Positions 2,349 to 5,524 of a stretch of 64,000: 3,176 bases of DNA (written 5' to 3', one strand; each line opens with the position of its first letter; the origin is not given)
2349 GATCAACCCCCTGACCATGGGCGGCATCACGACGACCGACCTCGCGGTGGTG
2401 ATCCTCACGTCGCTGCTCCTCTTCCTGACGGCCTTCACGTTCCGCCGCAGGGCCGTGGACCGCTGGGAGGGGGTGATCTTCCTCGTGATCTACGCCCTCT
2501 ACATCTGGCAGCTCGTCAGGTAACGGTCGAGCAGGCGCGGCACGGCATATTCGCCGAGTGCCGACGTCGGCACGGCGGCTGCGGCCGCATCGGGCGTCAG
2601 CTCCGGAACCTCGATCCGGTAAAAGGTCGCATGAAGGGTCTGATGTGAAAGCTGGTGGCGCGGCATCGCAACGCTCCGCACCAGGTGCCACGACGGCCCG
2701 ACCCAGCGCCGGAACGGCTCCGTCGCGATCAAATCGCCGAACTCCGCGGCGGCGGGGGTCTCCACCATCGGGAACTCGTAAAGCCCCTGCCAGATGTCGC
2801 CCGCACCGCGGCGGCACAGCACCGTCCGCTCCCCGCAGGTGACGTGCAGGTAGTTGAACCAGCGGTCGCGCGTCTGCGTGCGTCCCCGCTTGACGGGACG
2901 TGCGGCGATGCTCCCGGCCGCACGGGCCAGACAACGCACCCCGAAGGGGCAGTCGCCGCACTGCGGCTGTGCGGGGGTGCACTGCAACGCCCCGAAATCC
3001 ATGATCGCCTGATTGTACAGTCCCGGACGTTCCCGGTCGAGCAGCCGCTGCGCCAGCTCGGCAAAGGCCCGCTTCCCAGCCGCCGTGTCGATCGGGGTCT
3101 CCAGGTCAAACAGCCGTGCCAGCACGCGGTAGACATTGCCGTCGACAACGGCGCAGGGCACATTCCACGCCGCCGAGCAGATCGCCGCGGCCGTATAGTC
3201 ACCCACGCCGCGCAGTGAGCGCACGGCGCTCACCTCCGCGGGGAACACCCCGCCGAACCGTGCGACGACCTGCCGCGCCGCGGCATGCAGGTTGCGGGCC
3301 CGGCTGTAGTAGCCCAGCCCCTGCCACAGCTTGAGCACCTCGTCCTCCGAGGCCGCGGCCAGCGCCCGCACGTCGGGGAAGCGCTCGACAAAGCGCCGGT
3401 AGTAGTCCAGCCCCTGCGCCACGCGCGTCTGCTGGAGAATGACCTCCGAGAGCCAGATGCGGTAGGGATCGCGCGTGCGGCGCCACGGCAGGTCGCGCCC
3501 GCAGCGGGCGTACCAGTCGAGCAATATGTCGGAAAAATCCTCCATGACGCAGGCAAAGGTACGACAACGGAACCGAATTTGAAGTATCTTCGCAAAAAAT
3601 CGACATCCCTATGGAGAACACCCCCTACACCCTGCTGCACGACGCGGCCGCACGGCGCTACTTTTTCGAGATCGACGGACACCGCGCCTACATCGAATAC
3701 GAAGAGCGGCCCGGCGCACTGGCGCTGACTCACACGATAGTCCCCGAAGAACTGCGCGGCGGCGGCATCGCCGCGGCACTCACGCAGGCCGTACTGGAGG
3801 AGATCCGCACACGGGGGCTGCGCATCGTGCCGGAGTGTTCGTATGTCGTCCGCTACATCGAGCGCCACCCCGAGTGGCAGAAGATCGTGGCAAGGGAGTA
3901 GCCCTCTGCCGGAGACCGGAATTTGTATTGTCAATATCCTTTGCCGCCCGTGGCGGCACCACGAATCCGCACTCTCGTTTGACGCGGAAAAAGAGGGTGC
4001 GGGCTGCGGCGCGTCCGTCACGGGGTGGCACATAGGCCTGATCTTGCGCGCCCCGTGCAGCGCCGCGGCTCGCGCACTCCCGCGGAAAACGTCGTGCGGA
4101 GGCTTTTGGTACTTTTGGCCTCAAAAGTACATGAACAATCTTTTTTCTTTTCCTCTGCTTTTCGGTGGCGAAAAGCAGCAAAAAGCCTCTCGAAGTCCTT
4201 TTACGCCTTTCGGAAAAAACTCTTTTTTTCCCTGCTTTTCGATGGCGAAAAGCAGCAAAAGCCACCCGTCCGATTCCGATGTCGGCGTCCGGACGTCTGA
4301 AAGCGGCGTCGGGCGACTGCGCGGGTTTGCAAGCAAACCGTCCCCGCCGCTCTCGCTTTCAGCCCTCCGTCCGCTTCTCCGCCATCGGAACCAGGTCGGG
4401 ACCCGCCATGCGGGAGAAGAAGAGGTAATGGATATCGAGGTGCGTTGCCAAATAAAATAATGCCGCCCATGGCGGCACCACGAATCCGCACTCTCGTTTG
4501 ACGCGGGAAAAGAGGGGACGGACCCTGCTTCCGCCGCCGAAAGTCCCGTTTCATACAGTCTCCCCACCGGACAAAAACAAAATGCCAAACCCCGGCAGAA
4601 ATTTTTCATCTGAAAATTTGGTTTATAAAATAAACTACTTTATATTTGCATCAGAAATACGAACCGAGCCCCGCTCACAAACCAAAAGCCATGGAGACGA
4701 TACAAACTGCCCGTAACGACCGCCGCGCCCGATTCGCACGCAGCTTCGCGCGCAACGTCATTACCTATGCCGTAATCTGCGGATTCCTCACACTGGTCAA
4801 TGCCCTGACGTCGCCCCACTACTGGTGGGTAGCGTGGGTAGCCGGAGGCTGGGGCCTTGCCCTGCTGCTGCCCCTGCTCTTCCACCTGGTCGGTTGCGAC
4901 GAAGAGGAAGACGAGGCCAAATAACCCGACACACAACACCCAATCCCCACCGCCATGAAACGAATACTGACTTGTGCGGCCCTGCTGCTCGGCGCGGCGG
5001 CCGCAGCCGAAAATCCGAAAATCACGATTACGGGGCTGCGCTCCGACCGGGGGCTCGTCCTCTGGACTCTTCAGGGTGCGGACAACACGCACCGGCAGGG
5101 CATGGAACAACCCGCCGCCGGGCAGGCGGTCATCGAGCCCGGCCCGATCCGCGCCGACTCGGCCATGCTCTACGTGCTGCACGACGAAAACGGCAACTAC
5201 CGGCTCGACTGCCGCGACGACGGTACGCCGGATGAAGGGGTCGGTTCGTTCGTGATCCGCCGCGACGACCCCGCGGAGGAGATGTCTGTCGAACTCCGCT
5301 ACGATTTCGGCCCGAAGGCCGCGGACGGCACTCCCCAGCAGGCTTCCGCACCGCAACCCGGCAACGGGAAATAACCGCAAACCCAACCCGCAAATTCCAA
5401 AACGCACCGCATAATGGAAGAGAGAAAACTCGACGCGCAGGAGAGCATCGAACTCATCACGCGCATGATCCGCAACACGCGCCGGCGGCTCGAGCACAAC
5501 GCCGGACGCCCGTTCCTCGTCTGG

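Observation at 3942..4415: Repeat unit folds strand-specifically: invariant stems, variable loops, G.U-compatible substitutions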

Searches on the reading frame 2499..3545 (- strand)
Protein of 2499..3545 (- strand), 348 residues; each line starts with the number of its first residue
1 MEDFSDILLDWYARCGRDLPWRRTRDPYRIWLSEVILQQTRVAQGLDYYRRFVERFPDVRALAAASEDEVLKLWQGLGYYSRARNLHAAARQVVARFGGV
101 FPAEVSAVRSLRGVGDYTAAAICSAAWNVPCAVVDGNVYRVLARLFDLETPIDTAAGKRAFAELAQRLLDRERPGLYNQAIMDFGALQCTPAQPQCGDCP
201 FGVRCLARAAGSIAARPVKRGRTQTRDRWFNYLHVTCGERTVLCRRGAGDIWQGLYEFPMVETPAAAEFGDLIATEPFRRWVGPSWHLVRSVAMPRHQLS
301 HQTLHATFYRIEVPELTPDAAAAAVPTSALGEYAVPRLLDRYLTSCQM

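Call 65: search_protein_families(library=pfam, proteins=[window:2499-3545:-], max_evalue=0.001)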
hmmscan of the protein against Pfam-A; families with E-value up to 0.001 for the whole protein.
window:2499-3545:- (348 aa): 2 families
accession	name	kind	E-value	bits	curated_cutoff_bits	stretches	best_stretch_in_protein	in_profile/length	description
PF00730.31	HhH-GPD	-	2.7e-20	73.2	26.2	1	33-154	2-95/108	HhH-GPD superfamily base excision DNA repair protein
PF14815.12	NUDIX_4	-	7.3e-15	55.2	35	1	232-344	2-112/113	NUDIX domain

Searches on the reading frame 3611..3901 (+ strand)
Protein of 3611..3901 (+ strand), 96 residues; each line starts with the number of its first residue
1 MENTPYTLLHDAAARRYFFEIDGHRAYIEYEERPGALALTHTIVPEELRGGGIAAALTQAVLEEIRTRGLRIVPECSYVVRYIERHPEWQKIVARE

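Call 65: search_protein_families(library=pfam, proteins=[window:3611-3901:+], max_evalue=0.001)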
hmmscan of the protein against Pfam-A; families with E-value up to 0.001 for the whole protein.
window:3611-3901:+ (96 aa): 1 family
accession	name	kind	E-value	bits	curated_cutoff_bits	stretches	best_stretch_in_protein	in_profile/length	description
PF14542.12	Acetyltransf_CG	-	8.8e-27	93.5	30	1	16-91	1-79/80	GCN5-related N-acetyl-transferase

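Call 91: find_encoding_contigs(protein=window:3611-3901:+, flank=2500, max_places=8)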
Protein window:3611-3901:+ (96 aa): 24 contigs read that carry it; 8 places shown.
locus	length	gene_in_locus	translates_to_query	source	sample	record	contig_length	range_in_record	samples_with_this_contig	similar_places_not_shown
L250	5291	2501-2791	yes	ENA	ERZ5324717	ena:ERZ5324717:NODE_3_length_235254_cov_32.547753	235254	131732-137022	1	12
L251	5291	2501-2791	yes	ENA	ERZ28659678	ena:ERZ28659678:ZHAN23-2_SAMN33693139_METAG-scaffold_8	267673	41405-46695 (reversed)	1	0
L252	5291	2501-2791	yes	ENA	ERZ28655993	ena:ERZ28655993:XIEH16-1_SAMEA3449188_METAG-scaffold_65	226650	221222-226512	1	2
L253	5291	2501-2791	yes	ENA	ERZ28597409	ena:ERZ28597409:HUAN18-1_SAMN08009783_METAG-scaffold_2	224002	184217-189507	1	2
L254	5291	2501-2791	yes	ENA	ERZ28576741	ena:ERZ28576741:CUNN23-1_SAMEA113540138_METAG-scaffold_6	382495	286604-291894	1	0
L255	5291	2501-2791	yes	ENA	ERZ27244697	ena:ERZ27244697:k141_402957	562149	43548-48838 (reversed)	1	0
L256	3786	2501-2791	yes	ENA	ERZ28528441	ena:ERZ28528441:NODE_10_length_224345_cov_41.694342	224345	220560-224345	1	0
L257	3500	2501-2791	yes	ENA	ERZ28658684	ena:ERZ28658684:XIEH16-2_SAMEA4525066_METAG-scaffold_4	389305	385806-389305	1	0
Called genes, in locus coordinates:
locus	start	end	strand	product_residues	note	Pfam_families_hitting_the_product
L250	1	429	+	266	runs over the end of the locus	PF02535:Zip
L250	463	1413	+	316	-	PF01699:Na_Ca_ex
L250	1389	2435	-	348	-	PF00730:HhH-GPD, PF14815:NUDIX_4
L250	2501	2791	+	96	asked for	PF14542:Acetyltransf_CG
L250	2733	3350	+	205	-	-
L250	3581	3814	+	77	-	PF13239:2TM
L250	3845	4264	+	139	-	-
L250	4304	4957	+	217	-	-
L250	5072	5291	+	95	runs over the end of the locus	PF13601:HTH_34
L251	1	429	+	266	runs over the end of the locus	PF02535:Zip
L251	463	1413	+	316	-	PF01699:Na_Ca_ex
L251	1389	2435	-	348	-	PF00730:HhH-GPD, PF14815:NUDIX_4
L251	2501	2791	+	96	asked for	PF14542:Acetyltransf_CG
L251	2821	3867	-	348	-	-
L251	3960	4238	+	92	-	PF13239:2TM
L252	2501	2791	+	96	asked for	PF14542:Acetyltransf_CG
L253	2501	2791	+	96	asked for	PF14542:Acetyltransf_CG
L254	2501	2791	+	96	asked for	PF14542:Acetyltransf_CG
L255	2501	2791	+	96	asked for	PF14542:Acetyltransf_CG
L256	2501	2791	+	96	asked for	PF14542:Acetyltransf_CG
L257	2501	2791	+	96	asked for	PF14542:Acetyltransf_CG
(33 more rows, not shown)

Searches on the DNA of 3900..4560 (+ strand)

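Call 58: search_rna_families(source=window, start=3900, end=4560, threshold=evalue, max_evalue=10)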
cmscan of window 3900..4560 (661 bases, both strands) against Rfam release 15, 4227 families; matches with E-value up to 10: 3.
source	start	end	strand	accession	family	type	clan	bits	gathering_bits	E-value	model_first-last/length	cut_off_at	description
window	4155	4255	+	RF03952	mir-3718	Gene; miRNA;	-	20.1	78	0.13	1-92/92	no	mir-3718 microRNA precursor family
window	4155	4255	-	RF03952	mir-3718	Gene; miRNA;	-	17.7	78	0.71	1-92/92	no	mir-3718 microRNA precursor family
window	4298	4353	-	RF03397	mir-1234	Gene; miRNA;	-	16.3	70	9.4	1-57/57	no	mir-1234 microRNA precursor family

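Call 62: search_dna_similar(query=window:3942-4420:+, collection=phages, mode=distant, max_rows=10)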
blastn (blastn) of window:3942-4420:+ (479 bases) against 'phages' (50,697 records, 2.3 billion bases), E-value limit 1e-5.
No match.

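Call 63: search_dna_similar(query=window:3942-4420:+, collection=plasmids, mode=distant, max_rows=10)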
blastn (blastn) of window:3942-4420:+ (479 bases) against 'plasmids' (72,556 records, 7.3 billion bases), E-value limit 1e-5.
No match.

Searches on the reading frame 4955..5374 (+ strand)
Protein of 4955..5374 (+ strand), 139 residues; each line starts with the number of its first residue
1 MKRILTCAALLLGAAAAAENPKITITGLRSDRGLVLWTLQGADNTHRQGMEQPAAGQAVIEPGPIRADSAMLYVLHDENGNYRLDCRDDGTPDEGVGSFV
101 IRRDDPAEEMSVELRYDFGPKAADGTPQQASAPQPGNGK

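Call 65: search_protein_families(library=pfam, proteins=[window:4955-5374:+], max_evalue=0.001)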
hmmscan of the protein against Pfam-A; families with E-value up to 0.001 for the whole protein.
window:4955-5374:+ (139 aa): 1 family
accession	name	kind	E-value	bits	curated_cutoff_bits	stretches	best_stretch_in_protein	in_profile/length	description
PF09912.14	DUF2141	-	9.1e-05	22.8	24.4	1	23-97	1-83/112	Uncharacterized protein conserved in bacteria (DUF2141)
